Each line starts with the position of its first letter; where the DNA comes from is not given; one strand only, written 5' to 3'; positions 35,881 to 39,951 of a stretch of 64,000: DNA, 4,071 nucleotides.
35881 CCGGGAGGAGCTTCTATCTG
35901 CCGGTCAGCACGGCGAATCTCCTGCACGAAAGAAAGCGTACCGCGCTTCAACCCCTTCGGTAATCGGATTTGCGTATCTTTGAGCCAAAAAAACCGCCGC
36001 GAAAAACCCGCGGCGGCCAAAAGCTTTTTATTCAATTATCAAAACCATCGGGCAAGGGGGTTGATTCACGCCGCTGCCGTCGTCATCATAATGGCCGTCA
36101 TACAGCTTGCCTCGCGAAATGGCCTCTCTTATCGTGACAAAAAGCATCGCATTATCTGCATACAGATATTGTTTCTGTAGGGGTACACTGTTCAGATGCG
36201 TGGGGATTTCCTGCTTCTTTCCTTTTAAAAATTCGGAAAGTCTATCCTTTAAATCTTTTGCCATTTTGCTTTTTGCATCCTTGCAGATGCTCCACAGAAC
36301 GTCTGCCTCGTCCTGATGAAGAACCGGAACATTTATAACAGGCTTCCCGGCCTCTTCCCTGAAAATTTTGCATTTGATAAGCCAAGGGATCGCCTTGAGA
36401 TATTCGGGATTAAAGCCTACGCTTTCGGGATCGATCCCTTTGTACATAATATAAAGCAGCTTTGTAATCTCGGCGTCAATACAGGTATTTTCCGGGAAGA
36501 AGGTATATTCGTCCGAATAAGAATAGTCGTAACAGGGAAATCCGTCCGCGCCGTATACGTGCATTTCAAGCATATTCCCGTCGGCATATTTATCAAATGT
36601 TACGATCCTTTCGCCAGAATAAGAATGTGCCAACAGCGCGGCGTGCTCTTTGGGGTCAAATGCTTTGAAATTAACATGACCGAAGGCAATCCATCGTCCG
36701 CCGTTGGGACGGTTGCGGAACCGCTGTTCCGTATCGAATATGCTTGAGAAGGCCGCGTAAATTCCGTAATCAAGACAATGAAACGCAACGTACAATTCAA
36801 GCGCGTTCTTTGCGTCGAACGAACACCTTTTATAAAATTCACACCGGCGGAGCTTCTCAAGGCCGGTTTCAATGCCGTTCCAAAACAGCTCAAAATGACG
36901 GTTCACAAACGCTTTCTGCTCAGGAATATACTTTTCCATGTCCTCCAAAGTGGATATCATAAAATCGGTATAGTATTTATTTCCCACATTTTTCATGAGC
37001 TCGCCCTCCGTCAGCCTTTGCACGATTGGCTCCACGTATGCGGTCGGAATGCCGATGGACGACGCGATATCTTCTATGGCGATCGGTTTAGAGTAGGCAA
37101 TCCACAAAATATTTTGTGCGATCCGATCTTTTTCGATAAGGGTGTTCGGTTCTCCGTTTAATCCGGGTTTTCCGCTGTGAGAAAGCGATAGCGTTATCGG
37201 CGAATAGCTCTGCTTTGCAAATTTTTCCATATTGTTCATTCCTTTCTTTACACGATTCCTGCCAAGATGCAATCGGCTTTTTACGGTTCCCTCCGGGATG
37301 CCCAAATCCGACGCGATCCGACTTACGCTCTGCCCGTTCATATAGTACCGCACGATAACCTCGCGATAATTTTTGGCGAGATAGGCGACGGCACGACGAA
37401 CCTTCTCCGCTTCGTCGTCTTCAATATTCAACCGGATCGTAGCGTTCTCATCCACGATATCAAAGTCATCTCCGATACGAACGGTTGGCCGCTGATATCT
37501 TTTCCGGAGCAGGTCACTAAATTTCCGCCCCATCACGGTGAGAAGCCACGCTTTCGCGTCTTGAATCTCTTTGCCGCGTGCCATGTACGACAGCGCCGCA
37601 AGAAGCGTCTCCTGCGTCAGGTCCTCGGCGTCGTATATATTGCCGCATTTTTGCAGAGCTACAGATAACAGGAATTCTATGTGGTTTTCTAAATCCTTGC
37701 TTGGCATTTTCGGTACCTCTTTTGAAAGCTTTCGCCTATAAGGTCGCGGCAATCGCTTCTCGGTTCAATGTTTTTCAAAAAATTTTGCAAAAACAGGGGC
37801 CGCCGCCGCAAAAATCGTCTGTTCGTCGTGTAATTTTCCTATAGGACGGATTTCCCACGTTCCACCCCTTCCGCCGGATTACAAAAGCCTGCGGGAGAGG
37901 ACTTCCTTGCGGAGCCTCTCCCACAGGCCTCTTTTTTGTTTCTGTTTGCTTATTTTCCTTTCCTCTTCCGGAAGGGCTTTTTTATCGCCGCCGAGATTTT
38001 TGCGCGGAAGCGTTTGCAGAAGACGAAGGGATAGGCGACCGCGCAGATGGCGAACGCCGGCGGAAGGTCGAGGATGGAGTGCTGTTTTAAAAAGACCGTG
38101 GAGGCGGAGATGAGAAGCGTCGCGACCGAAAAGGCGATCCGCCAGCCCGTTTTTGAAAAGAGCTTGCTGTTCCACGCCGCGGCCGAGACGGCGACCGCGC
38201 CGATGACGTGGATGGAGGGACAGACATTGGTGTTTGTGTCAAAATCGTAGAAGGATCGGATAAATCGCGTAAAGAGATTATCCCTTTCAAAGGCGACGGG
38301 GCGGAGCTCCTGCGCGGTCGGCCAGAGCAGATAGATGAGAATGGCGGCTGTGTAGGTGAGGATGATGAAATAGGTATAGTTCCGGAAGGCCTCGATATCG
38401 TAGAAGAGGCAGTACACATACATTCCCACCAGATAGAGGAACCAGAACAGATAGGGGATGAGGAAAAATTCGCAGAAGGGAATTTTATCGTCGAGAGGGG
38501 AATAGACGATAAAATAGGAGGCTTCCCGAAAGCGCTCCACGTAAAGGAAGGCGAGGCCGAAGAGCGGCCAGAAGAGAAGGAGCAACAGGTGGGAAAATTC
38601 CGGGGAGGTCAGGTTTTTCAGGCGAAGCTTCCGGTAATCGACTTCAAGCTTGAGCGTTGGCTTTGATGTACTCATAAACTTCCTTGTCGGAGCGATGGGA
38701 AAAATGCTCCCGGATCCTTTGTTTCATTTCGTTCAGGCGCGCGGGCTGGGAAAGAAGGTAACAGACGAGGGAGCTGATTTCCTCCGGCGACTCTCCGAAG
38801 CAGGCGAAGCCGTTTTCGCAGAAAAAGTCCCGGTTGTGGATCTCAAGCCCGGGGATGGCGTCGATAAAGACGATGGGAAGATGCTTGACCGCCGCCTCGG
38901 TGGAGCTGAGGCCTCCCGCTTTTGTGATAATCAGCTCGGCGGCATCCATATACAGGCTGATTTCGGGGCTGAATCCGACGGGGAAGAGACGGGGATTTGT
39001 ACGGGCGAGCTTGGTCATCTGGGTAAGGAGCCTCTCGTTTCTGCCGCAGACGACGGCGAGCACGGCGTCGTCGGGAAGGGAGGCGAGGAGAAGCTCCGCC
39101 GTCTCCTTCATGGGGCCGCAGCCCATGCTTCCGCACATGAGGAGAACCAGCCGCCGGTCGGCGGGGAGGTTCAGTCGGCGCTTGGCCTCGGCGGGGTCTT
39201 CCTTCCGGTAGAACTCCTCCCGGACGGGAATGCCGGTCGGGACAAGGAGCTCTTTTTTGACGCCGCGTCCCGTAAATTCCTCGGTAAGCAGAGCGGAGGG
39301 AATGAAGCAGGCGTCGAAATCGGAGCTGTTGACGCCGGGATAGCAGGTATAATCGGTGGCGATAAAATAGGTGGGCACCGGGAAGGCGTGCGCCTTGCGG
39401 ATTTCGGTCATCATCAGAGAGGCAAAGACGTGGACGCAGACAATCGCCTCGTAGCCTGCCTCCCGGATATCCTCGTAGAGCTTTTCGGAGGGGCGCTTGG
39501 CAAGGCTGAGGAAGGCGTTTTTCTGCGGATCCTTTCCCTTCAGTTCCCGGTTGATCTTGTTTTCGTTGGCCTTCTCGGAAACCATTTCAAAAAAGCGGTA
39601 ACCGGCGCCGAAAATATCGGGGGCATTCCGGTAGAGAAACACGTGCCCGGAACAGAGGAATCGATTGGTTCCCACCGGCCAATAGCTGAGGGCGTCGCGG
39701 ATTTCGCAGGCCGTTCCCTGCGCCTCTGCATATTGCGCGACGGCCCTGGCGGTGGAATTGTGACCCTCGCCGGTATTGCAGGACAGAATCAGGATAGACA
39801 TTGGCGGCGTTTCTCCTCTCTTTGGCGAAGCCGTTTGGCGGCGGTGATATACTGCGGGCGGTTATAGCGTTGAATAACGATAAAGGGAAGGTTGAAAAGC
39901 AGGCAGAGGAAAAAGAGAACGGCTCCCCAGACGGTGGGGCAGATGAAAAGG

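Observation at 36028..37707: Single-gene low-GC islet encoding an ECF-type sigma domain fused to a ~370-aa unknown domain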

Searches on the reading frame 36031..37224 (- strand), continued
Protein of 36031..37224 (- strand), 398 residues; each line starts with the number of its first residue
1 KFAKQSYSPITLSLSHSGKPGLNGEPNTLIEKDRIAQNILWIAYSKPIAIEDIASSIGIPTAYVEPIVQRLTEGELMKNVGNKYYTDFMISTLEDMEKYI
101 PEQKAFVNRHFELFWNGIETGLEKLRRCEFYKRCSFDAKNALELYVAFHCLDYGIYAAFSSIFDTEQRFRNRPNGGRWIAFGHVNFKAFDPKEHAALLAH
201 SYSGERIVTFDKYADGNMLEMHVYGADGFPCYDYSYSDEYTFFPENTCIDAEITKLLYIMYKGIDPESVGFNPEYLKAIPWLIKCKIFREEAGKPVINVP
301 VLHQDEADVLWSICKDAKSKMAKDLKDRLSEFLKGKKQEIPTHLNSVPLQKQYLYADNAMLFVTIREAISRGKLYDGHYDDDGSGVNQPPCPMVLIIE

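Call 86: fold_search(model_id=the predicted structure, library=viral)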
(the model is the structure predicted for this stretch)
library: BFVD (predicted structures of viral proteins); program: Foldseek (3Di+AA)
matches with E <= 10: 725; with E <= 0.001: 0
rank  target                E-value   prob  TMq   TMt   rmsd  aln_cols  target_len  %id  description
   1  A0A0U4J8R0            3.1e-02  1.00  0.13  0.55   2.0        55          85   27  (no name in the UniProt tables at hand)
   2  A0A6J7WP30            1.2e-01  1.00  0.14  0.08   1.7        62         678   21  AAA domain containing protein [uncultured Caudovirales phage]
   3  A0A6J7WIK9            1.3e-01  0.41  0.14  0.23  19.3       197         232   17  HTH_ARSR domain containing protein [uncultured Caudovirales phage]
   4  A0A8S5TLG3            1.3e-01  0.35  0.13  0.22  23.3       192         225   13  Uncharacterized protein [Siphoviridae sp. ctwQT14]
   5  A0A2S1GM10            1.3e-01  0.25  0.14  0.26  21.8       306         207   11  Transcription factor MotA, activation domain [Erwinia phage Cronus]
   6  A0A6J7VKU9            1.4e-01  1.00  0.13  0.66   0.8        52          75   13  HTH ArsR-type DNA-binding domain containing protein [uncultured Caudovirales phage]
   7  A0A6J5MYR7            1.5e-01  1.00  0.13  0.60   1.0        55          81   16  Transcription regulator TrmB, N-terminal [uncultured Caudovirales phage]
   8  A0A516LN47            1.6e-01  0.99  0.14  0.57   3.7        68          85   15  (no name in the UniProt tables at hand)
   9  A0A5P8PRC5            1.7e-01  1.00  0.13  0.44   2.3        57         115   21  Uncharacterized protein [Vibrio phage phi50-12]
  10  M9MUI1                1.7e-01  1.00  0.14  0.51   4.8        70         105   17  (no name in the UniProt tables at hand)
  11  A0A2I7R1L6            1.7e-01  0.98  0.13  0.24   4.6        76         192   16  (no name in the UniProt tables at hand)
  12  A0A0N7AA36            1.9e-01  0.99  0.13  0.37   9.3        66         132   17  (no name in the UniProt tables at hand)
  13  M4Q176                1.9e-01  0.99  0.14  0.44   8.6        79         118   20  (no name in the UniProt tables at hand)
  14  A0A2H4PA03            2.1e-01  0.97  0.13  0.41   5.7        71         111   14  DNA binding protein [Gordonia phage Mahdia]
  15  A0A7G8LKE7            2.2e-01  0.91  0.13  0.25   9.2        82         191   17  (no name in the UniProt tables at hand)
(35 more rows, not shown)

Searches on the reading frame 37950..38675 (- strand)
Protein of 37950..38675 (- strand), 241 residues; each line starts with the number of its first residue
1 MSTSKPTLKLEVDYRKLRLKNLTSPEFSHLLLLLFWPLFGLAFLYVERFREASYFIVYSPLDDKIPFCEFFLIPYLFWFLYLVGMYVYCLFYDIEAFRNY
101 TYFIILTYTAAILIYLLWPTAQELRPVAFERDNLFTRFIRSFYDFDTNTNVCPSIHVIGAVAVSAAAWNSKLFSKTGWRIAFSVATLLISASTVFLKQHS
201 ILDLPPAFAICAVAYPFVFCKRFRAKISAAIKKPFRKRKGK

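Call 39: find_encoding_contigs(protein=window:37950-38675:-, flank=6000, max_places=8)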
Protein window:37950-38675:- (241 aa): 4 contigs read that carry it; 4 places shown.
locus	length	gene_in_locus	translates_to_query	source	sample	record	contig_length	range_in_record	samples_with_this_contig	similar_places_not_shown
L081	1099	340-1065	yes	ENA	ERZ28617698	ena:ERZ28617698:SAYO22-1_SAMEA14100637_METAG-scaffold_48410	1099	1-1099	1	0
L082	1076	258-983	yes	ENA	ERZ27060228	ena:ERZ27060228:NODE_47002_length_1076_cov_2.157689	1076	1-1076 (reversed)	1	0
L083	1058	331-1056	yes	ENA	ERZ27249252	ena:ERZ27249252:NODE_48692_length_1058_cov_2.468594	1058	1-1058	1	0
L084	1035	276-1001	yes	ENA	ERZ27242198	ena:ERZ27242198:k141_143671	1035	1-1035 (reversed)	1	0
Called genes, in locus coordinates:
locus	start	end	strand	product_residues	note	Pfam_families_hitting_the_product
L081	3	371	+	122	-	?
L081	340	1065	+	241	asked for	-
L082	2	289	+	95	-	?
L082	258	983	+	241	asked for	-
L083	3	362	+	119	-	?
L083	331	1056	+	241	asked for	?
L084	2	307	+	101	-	?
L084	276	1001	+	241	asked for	-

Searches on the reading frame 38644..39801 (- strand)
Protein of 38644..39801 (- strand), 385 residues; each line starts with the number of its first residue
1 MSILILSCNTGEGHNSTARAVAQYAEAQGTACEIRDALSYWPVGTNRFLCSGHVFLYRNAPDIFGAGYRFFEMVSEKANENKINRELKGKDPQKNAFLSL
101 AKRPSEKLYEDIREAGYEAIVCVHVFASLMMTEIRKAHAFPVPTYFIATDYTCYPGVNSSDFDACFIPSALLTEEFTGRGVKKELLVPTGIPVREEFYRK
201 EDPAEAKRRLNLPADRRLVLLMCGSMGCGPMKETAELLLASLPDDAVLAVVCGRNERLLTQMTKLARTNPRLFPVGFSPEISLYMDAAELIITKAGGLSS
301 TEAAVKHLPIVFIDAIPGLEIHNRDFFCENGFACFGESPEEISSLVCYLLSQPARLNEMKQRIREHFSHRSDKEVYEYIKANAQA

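Call 41: find_encoding_contigs(protein=window:38644-39801:-, flank=8000, max_places=8)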
Protein window:38644-39801:- (385 aa): 3 contigs read that carry it; 3 places shown.
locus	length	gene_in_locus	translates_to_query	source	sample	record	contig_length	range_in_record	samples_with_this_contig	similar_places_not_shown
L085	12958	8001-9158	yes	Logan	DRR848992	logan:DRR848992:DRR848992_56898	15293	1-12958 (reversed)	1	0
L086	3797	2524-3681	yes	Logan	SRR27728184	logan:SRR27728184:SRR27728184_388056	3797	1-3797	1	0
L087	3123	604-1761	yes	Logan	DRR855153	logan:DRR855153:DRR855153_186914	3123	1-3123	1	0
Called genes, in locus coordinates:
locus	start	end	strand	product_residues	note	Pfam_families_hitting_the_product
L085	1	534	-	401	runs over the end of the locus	-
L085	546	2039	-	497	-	PF23357:DUF7088 (weak), PF09822:ABC_transp_aux (weak)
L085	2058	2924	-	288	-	PF13346:ABC2_membrane_5 (weak)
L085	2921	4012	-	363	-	PF00005:ABC_tran, PF13304:AAA_21 (weak)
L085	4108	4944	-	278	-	-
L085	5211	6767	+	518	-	PF01594:AI-2E_transport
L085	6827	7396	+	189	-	PF01066:CDP-OH_P_transf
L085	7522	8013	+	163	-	PF18927:CrtO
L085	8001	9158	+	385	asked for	PF06925:MGDG_synth, PF00534:Glycos_transf_1 (weak), PF04101:Glyco_tran_28_C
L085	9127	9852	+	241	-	-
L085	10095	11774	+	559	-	PF04542:Sigma70_r2, PF08281:Sigma70_r4_2, PF04545:Sigma70_r4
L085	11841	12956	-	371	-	?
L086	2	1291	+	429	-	?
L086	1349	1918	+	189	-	PF01066:CDP-OH_P_transf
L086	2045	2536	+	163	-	PF18927:CrtO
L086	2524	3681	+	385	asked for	PF06925:MGDG_synth, PF00534:Glycos_transf_1 (weak), PF04101:Glyco_tran_28_C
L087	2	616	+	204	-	?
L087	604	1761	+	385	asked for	PF06925:MGDG_synth, PF00534:Glycos_transf_1 (weak), PF04101:Glyco_tran_28_C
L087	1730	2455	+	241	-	-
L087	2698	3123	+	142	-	?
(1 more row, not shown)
